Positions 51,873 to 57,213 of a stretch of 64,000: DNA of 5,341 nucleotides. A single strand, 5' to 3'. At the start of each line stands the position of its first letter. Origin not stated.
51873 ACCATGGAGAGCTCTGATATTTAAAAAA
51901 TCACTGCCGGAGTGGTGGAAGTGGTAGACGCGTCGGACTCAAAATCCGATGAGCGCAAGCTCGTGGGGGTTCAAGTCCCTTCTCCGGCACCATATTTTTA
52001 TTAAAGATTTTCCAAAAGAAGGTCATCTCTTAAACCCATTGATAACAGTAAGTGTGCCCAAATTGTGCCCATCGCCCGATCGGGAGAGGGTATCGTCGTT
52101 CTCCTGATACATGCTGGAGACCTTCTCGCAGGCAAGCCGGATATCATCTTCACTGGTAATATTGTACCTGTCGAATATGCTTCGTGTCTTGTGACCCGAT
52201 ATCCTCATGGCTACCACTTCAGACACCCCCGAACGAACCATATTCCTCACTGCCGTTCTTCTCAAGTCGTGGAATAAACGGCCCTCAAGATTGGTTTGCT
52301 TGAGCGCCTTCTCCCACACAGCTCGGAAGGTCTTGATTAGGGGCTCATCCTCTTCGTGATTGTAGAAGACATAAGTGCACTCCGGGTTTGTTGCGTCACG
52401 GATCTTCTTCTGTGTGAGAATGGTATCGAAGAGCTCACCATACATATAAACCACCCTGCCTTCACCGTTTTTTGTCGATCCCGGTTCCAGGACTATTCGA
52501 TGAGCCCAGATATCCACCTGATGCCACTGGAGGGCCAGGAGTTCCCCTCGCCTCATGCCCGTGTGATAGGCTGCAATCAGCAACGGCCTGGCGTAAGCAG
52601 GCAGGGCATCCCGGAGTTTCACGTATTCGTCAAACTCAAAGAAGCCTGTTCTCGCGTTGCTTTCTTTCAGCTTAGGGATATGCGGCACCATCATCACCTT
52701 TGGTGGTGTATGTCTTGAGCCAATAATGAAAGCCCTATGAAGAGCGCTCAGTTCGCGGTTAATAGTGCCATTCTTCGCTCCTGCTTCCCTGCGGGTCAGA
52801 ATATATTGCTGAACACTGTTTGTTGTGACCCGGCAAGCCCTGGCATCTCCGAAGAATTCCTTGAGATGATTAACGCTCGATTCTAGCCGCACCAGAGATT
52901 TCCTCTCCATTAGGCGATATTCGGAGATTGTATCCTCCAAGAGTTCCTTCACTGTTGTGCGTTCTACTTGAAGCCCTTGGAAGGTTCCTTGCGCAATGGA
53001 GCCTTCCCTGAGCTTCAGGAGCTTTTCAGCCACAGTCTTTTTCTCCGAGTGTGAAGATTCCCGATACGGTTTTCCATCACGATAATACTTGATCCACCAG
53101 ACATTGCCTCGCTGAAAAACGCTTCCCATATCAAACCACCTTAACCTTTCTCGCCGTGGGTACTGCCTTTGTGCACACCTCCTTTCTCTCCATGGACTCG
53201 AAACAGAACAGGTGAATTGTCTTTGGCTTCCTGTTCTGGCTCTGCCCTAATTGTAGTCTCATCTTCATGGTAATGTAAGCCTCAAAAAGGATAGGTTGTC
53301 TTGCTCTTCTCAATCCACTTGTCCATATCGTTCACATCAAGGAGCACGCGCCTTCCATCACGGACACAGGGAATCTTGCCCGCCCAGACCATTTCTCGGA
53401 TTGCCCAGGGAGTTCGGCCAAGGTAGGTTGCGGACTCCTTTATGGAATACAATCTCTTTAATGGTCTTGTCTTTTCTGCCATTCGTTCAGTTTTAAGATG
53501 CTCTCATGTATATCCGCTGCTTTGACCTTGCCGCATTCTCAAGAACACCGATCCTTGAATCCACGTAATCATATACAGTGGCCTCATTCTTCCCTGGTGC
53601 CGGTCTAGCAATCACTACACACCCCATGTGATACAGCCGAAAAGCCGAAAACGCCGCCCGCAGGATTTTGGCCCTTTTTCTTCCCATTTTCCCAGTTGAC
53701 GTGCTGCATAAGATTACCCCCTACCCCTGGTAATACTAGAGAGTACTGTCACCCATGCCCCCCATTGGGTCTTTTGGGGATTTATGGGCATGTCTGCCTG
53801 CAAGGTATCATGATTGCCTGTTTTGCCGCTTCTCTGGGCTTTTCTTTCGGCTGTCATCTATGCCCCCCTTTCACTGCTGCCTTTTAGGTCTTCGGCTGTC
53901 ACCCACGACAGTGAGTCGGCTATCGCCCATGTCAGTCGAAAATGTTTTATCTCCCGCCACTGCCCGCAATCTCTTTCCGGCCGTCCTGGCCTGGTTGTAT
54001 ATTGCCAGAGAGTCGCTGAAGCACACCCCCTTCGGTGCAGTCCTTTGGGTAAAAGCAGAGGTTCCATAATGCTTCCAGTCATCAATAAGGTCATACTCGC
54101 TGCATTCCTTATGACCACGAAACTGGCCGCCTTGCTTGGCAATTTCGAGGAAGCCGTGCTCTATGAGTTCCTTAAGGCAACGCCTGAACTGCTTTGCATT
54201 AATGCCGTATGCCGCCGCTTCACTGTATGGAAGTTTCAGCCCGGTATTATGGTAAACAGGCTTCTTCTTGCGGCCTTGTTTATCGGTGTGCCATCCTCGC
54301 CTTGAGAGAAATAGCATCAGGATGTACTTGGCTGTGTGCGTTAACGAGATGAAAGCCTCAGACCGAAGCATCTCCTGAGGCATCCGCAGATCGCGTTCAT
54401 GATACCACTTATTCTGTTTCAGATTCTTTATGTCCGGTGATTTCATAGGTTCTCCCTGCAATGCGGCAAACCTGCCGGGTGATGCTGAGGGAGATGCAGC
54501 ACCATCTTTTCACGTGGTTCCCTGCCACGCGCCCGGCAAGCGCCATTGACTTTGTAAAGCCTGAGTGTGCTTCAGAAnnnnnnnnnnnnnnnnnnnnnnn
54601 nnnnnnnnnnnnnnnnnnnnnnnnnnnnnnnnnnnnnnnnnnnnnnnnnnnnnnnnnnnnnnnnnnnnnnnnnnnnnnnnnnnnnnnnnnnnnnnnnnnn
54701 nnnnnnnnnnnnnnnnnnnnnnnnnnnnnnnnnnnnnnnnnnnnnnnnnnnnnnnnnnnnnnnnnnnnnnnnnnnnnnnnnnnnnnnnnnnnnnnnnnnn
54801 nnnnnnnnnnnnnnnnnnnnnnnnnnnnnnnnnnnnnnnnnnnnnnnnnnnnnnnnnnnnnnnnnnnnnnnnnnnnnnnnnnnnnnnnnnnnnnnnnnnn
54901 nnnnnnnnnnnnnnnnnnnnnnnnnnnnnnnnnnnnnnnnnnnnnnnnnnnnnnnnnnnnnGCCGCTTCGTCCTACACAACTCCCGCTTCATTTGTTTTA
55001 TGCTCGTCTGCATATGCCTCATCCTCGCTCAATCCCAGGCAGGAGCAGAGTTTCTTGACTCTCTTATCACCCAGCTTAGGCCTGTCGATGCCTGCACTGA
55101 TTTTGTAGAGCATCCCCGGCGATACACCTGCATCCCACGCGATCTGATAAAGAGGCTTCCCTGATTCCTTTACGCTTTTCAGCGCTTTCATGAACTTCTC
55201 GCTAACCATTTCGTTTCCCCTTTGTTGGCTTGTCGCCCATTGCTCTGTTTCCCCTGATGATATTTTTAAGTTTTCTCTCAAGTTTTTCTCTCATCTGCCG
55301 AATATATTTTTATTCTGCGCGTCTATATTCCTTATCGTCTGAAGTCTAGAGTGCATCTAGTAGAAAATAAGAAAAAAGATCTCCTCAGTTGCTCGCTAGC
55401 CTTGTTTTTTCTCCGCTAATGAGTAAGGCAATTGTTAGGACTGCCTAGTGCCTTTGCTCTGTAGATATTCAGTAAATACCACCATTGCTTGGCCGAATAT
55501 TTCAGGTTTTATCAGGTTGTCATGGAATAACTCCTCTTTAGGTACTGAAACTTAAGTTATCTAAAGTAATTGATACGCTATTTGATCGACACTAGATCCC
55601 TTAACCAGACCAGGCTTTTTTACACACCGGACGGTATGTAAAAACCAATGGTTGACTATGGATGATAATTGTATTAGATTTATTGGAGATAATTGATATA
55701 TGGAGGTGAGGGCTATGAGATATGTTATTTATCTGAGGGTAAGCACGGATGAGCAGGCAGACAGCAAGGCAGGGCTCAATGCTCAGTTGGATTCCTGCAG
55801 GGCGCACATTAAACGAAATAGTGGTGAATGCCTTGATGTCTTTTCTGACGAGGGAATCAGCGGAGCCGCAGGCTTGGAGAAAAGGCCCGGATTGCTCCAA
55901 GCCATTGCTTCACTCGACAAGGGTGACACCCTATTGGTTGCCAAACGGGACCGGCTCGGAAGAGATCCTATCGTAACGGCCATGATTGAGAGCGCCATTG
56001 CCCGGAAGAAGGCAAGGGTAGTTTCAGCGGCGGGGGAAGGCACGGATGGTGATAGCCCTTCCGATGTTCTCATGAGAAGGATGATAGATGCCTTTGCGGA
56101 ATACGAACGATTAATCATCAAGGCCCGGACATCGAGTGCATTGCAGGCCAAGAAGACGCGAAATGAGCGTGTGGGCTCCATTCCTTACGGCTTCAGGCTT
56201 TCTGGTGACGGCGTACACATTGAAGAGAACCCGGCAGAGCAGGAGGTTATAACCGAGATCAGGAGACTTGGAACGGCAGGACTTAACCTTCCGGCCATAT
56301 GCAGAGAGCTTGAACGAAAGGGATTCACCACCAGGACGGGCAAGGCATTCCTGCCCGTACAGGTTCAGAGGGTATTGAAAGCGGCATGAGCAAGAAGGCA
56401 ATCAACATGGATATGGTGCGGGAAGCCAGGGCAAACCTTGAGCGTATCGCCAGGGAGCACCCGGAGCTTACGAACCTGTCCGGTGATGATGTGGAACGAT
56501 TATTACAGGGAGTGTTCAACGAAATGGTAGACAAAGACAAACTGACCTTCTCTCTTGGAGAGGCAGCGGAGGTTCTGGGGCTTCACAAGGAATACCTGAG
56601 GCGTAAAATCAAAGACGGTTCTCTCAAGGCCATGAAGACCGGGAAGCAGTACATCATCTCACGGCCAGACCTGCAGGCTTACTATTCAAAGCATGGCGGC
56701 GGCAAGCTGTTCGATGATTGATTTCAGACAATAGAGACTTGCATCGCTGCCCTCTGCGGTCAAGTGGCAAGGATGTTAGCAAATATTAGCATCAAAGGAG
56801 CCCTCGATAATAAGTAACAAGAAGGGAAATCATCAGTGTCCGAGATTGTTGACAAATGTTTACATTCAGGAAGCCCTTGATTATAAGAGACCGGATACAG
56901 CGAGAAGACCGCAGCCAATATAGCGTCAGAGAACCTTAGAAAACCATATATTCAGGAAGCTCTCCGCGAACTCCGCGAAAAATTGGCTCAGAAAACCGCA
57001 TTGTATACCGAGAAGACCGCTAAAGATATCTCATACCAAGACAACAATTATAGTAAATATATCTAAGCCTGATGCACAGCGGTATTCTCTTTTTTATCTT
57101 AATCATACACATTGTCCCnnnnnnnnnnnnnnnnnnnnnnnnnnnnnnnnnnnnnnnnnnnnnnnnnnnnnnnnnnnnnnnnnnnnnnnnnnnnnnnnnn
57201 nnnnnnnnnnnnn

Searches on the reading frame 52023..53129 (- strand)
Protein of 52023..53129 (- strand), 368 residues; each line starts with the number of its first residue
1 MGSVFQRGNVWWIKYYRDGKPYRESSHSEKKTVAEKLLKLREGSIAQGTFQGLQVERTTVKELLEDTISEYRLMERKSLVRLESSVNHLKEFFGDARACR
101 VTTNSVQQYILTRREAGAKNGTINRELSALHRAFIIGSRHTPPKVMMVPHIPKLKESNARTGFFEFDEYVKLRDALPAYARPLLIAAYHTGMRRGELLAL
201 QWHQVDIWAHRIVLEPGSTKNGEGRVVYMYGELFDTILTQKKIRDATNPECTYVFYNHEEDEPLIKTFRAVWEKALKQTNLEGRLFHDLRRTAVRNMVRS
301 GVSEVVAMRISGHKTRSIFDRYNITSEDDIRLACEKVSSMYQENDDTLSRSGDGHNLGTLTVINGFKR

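Call 10: search_protein_families(library=phrogs, proteins=[window:52023-53129:-], max_evalue=0.01)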
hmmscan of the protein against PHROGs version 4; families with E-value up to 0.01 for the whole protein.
window:52023-53129:- (368 aa): 6 families
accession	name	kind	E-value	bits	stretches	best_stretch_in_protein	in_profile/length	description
phrog_1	-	integration and excision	1.5e-51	177.4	1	7-343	120-453/611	integrase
phrog_216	-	integration and excision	4.6e-21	76.2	1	180-350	76-249/301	integrase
phrog_35951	-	unknown function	8.5e-06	27.2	1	271-344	8-81/97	-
phrog_7244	-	integration and excision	0.0027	18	1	85-212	102-228/263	integrase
phrog_37709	-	unknown function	0.0029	18.5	1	151-209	48-106/116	-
phrog_17497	-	unknown function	0.0054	17.8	0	279-337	53-112/133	-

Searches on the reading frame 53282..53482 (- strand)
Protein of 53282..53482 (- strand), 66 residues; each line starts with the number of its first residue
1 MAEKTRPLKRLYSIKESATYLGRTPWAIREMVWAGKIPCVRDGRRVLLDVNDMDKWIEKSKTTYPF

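Call 10: search_protein_families(library=phrogs, proteins=[window:53282-53482:-], max_evalue=0.01)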
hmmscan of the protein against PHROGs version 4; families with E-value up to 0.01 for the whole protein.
window:53282-53482:- (66 aa): 5 families
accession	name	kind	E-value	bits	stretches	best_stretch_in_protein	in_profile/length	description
phrog_7338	-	unknown function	5.5e-08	34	1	9-63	28-83/87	-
phrog_66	-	integration and excision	7.7e-08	33.4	1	4-62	86-145/412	excisionase and transcriptional regulator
phrog_1831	-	transcription regulation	8.2e-06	26.8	1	11-41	36-66/121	transcriptional regulator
phrog_57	-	head and packaging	3.9e-05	24.6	1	8-61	9-63/199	terminase small subunit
phrog_28156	-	unknown function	0.0016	19.5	1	9-54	7-53/156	-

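Call 11: search_protein_families(library=padloc, proteins=[window:53282-53482:-], max_evalue=0.1)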
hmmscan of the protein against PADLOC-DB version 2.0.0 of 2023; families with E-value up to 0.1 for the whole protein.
window:53282-53482:- (66 aa): 1 family
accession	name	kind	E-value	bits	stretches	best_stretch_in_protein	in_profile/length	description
PDLC01752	Cas2e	-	0.035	12.4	1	17-50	28-61/115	-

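Call 51: search_protein_families(library=pfam, proteins=[window:53282-53482:-], max_evalue=0.1)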
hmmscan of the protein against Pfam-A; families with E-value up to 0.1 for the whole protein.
window:53282-53482:- (66 aa): 2 families
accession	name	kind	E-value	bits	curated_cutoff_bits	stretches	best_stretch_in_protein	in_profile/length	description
PF12728.13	HTH_17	-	8.7e-10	39.2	27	1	11-60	1-50/51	Helix-turn-helix domain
PF10743.14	Phage_Cox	-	0.0056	16.9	27.5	1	12-40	12-40/87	Regulatory phage protein cox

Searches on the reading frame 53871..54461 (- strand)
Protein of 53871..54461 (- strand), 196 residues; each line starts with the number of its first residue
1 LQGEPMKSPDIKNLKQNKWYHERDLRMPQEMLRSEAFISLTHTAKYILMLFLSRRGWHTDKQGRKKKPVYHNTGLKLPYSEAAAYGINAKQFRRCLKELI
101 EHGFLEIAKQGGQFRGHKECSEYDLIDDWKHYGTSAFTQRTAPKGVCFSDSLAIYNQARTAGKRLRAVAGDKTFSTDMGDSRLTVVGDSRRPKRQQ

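Call 10: search_protein_families(library=phrogs, proteins=[window:53871-54461:-], max_evalue=0.01)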
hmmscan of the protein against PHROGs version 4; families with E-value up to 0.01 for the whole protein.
window:53871-54461:- (196 aa): 1 family
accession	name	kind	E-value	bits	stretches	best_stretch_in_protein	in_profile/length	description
phrog_186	-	DNA, RNA and nucleotide metabolism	2.6e-05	25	1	25-124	23-111/308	DnaD-like helicase loader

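Call 11: search_protein_families(library=padloc, proteins=[window:53871-54461:-], max_evalue=0.1)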
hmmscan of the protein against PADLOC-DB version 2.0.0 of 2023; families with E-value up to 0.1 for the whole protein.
window:53871-54461:- (196 aa): 0 families

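Call 51: search_protein_families(library=pfam, proteins=[window:53871-54461:-], max_evalue=0.1)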
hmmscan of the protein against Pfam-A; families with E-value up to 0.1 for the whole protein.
window:53871-54461:- (196 aa): 1 family
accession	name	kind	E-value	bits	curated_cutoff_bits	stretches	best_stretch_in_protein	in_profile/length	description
PF13730.12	HTH_36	-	0.044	14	25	0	82-105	32-55/55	Helix-turn-helix domain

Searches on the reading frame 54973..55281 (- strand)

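Call 4: search_protein_families(library=pfam, proteins=[window:54973-55281:-], max_evalue=1)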
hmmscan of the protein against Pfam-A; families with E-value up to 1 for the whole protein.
window:54973-55281:- (102 aa): 2 families
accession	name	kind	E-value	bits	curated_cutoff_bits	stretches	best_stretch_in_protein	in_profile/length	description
PF13560.12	HTH_31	-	0.062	14.1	27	1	39-88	12-60/64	Helix-turn-helix domain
PF01381.28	HTH_3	-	0.21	12.1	23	1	41-88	9-54/55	Helix-turn-helix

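Call 10: search_protein_families(library=phrogs, proteins=[window:54973-55281:-], max_evalue=0.01)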
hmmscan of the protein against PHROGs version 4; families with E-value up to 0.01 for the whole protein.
window:54973-55281:- (102 aa): 1 family
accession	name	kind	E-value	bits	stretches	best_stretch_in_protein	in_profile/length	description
phrog_8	-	transcription regulation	0.0053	17.2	1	22-87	69-133/346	transcriptional regulator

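Call 11: search_protein_families(library=padloc, proteins=[window:54973-55281:-], max_evalue=0.1)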
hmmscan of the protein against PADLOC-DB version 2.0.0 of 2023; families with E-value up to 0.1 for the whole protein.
window:54973-55281:- (102 aa): 0 families

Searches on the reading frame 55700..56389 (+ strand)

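Call 4: search_protein_families(library=pfam, proteins=[window:55700-56389:+], max_evalue=1)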
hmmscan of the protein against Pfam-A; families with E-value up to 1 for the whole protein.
window:55700-56389:+ (229 aa): 2 families
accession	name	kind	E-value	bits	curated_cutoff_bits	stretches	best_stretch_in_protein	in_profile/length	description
PF00239.26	Resolvase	-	2.7e-32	112.3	23.3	1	9-155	2-143/145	Resolvase, N terminal domain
PF07508.19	Recombinase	-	0.00048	20.8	21.1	1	178-227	1-50/102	Recombinase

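Call 10: search_protein_families(library=phrogs, proteins=[window:55700-56389:+], max_evalue=0.01)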
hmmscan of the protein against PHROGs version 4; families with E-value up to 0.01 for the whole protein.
window:55700-56389:+ (229 aa): 2 families
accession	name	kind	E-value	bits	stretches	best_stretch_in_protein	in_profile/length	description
phrog_95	-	integration and excision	6.9e-46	158.1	1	4-227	86-309/651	integrase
phrog_125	-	DNA, RNA and nucleotide metabolism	2.2e-30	107.1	1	3-219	17-201/254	DNA invertase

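Call 11: search_protein_families(library=padloc, proteins=[window:55700-56389:+], max_evalue=0.1)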
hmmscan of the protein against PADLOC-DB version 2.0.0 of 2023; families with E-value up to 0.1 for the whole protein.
window:55700-56389:+ (229 aa): 0 families

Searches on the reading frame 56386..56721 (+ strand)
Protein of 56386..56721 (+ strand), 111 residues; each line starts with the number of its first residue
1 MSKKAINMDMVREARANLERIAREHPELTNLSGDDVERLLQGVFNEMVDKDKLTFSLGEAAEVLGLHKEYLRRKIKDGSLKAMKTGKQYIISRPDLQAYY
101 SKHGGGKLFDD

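Call 4: search_protein_families(library=pfam, proteins=[window:56386-56721:+], max_evalue=1)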
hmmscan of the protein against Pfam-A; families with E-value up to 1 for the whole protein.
window:56386-56721:+ (111 aa): 4 families
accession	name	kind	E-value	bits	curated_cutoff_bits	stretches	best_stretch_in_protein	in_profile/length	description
PF12728.13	HTH_17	-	8.3e-10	39.2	27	1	55-102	2-49/51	Helix-turn-helix domain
PF07739.18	TipAS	-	0.015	16.2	23.8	1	28-105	25-104/117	TipAS antibiotic-recognition domain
PF21531.3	Rv2175c_wHTH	-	0.043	14.2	27.1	1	47-89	8-50/57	DNA-binding protein Rv2175c, wHTH domain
PF13338.12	AbiEi_4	-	0.067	13.7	25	1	54-80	13-38/49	Transcriptional regulator, AbiEi antitoxin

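Call 10: search_protein_families(library=phrogs, proteins=[window:56386-56721:+], max_evalue=0.01)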
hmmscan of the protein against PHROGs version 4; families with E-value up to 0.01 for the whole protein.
window:56386-56721:+ (111 aa): 9 families
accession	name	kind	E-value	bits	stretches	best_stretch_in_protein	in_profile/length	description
phrog_6401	-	DNA, RNA and nucleotide metabolism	6.9e-07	30.1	1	59-104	14-60/64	DNA binding protein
phrog_66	-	integration and excision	5e-05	24.1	1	47-105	86-145/412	excisionase and transcriptional regulator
phrog_1840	-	integration and excision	0.00048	21.5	1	54-100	6-53/90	excisionase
phrog_1877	-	DNA, RNA and nucleotide metabolism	0.0013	19.7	1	55-105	61-111/129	DNA binding protein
phrog_7338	-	unknown function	0.0022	19.2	1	46-100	25-77/87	-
phrog_2907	-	integration and excision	0.0029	19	1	52-99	4-56/117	excisionase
phrog_668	-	DNA, RNA and nucleotide metabolism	0.0046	17.6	1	36-103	43-113/181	HTH DNA binding protein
phrog_2655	-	integration and excision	0.0076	16.9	1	54-102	114-166/181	excisionase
phrog_6058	-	unknown function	0.0091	16.8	0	54-100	24-77/113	-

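Call 11: search_protein_families(library=padloc, proteins=[window:56386-56721:+], max_evalue=0.1)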
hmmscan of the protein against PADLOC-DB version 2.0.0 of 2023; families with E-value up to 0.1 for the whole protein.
window:56386-56721:+ (111 aa): 1 family
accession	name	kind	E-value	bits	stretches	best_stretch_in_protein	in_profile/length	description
PDLC04133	mad1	-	1e-05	23.7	1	54-101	5-52/60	mads_1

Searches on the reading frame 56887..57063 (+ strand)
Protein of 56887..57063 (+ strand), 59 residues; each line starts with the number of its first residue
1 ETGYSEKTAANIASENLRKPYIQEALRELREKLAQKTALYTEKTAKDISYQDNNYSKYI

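Call 51: search_protein_families(library=pfam, proteins=[window:56887-57063:+], max_evalue=0.1)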
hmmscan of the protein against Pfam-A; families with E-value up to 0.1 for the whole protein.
seq(59 aa): 3 families
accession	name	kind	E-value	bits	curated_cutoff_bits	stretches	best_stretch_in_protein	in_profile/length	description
PF03592.21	Terminase_2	-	5.7e-08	33.9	26.1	1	3-42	26-65/141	Terminase small subunit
PF03763.18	Remorin_C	-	0.074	13.3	29.7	1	8-49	25-67/107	Remorin, C-terminal region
PF09498.15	DUF2388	-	0.095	13.2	25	0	8-38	28-59/70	Protein of unknown function (DUF2388)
